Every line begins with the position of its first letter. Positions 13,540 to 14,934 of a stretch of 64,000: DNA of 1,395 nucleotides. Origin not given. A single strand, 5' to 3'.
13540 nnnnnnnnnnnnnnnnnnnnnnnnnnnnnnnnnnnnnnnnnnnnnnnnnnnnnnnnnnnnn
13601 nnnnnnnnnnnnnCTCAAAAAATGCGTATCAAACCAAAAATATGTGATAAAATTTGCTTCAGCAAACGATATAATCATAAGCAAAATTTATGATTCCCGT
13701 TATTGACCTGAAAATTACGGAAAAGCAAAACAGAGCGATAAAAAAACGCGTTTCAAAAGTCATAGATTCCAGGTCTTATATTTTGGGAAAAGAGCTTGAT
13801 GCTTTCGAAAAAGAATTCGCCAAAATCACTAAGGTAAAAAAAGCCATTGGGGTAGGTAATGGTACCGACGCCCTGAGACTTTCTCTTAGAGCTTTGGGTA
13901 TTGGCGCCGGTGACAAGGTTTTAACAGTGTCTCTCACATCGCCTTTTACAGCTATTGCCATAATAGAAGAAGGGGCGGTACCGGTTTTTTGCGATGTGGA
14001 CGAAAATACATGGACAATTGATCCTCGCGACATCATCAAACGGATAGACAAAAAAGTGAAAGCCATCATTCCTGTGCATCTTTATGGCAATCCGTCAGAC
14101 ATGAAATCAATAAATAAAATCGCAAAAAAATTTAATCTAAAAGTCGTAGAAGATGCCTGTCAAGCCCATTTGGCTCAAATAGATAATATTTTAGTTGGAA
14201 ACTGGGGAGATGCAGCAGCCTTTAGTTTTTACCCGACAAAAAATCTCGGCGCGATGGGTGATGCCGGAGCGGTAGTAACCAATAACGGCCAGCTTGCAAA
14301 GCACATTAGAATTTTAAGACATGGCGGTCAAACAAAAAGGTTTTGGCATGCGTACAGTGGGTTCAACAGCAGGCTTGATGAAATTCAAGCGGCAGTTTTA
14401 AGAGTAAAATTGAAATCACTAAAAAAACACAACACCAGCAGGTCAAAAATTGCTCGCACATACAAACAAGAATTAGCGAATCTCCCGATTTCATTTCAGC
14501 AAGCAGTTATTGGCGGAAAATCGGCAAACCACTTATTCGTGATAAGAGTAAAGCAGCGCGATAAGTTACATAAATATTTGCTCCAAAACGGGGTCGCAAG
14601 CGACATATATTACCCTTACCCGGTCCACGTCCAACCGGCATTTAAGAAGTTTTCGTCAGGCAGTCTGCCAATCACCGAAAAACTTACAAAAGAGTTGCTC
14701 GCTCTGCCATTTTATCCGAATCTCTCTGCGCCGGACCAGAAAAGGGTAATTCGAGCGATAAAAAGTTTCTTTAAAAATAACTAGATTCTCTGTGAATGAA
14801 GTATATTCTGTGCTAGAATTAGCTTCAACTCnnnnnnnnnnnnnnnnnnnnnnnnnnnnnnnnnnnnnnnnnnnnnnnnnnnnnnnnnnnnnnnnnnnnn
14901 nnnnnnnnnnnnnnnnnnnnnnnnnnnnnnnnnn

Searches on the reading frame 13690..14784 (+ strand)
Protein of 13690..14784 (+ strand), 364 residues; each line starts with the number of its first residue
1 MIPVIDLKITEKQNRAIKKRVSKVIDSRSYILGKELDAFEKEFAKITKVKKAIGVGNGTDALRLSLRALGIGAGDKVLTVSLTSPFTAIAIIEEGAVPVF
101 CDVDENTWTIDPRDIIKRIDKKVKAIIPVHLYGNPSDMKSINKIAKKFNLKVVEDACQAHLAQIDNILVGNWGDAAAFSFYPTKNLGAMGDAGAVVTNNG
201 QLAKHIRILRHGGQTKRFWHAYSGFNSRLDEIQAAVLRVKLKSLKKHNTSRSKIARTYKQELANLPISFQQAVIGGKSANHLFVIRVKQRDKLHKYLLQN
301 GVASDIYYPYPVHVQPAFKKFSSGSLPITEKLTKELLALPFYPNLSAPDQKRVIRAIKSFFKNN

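Call 3: search_protein_families(library=pfam, proteins=[window:13690-14784:+], max_evalue=0.01)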
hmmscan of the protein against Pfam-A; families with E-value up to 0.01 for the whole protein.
window:13690-14784:+ (364 aa): 1 family
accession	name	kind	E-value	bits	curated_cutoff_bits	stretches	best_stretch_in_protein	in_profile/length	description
PF01041.23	DegT_DnrJ_EryC1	-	1.2e-109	367.3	19.8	1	15-357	5-359/360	DegT/DnrJ/EryC1/StrS aminotransferase family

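Call 6: search_protein_families(library=ncbifam, proteins=[window:13690-14784:+], max_evalue=0.01)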
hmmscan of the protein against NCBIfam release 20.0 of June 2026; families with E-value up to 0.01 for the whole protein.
window:13690-14784:+ (364 aa): 11 families
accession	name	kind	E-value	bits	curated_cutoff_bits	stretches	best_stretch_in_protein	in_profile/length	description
TIGR03588.1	PseC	equivalog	4.7e-70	236.4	423.5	1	19-360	15-379/380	UDP-4-amino-4,6-dideoxy-N-acetyl-beta-L-altrosamine transaminase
TIGR04181.1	NHT_00031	hypoth_equivalog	1.3e-59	201.8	420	1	17-340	12-357/359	LegC family aminotransferase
NF008658.2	PRK11658.1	equivalog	1.5e-57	194.9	631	1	20-361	19-377/379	UDP-4-amino-4-deoxy-L-arabinose aminotransferase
NF008687.0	PRK11706.1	equivalog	3.1e-55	187.5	375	1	41-361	38-374/375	dTDP-4-amino-4,6-dideoxygalactose transaminase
TIGR04427.1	PLP_DesI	equivalog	7.8e-52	176.7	650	1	17-358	34-380/390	dTDP-4-dehydro-6-deoxyglucose aminotransferase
NF011936.0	PRK15407.1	equivalog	2.3e-46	158.4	423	2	19-213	51-251/440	lipopolysaccharide biosynthesis protein RfbH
TIGR02379.1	ECA_wecE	subfamily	4.1e-46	157.5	434.85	1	43-361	40-375/376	dTDP-4-amino-4,6-dideoxy-D-glucose transaminase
NF006230.0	PRK08363.1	equivalog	2.6e-05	23.2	534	1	46-156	89-206/398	alanine aminotransferase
NF005816.0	PRK07682.1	equivalog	0.00022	20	620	1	54-162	96-209/390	aminotransferase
NF004770.0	PRK06108.1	subfamily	0.00084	18.2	422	1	40-127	87-175/396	pyridoxal phosphate-dependent aminotransferase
NF043007.1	CysBLyMetC_Staph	equivalog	0.00095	18.2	700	0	134-215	146-229/378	cystathionine beta-lyase MetC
